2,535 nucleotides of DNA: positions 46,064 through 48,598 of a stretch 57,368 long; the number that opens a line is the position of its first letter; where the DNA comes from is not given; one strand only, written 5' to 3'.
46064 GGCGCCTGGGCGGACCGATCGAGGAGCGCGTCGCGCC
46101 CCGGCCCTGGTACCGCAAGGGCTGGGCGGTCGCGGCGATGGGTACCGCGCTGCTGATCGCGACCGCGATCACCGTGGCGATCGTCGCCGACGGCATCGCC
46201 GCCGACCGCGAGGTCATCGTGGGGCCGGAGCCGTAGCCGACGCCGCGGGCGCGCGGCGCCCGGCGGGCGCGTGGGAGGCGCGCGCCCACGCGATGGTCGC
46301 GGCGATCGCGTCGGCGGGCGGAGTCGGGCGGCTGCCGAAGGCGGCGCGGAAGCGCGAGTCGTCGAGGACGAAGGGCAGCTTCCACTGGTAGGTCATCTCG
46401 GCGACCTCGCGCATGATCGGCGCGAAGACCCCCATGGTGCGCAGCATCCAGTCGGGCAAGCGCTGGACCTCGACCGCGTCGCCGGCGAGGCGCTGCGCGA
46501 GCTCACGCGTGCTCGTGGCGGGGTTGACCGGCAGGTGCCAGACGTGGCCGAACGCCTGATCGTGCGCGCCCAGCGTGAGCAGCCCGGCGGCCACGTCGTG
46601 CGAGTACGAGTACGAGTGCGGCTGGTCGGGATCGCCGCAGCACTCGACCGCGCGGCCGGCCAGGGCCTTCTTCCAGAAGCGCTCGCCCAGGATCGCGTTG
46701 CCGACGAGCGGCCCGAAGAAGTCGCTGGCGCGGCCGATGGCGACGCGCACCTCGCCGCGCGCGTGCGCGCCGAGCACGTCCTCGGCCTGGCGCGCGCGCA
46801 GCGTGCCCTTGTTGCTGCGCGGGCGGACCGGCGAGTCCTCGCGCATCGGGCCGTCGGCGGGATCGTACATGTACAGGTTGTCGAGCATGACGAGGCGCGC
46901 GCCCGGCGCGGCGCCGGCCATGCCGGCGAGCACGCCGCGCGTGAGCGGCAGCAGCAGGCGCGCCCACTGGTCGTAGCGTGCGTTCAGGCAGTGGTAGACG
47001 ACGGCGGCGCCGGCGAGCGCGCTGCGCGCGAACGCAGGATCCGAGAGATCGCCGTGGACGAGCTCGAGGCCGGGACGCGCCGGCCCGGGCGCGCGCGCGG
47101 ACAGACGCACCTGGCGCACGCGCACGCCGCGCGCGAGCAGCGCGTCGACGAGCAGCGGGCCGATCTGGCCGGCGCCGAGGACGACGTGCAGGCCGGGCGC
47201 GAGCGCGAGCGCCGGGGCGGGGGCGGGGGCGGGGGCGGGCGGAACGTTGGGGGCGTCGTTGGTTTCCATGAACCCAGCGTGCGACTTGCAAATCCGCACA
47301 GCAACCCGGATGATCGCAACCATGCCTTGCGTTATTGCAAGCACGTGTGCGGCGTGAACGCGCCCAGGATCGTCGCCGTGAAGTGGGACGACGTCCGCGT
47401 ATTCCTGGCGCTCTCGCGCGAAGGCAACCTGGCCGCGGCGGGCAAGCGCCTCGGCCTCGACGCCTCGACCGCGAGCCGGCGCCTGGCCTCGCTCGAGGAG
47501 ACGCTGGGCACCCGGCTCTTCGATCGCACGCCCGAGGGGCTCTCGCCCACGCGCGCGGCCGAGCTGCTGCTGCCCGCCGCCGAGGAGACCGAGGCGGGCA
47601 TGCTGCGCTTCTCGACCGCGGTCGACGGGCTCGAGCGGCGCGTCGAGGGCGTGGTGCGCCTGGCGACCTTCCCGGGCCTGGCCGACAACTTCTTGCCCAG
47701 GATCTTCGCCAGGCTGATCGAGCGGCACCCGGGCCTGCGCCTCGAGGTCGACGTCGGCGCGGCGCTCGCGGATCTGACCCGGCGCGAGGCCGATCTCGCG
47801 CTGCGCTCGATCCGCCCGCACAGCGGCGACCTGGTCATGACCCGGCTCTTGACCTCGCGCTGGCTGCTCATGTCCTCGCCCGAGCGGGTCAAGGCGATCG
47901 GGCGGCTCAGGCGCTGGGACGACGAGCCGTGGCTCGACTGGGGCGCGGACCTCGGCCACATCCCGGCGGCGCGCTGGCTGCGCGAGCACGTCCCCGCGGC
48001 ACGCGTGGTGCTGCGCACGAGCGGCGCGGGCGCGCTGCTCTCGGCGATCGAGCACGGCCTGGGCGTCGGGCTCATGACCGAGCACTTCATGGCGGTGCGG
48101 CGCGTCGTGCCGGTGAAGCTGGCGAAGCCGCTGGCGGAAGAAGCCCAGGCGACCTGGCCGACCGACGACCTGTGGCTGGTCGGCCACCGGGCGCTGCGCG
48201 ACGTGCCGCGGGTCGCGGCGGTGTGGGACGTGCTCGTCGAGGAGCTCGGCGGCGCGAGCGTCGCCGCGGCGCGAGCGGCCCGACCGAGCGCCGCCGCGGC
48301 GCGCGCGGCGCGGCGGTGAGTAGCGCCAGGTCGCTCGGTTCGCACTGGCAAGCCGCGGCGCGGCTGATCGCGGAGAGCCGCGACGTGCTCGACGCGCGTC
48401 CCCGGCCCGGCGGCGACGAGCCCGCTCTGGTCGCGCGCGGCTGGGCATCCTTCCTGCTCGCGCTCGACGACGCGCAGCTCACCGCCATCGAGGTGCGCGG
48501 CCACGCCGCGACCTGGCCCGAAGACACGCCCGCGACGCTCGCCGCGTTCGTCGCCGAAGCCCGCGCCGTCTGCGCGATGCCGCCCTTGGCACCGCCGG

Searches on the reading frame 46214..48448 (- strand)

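Call 8: search_protein_families(library=pfam, proteins=[window:46214-48448:-])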
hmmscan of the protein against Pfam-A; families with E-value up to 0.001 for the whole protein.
window:46214-48448:- (744 aa): 3 families
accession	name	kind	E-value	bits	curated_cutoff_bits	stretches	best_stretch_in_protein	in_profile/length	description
PF01370.27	Epimerase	-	1.4e-11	44.8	20.9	1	423-632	3-230/240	NAD dependent epimerase/dehydratase family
PF13460.12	NAD_binding_10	-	8.4e-10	39.3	27.2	1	426-539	3-113/184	NAD(P)H-binding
PF05368.20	NmrA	-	2e-05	24.8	27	1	422-489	7-78/298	NmrA-like family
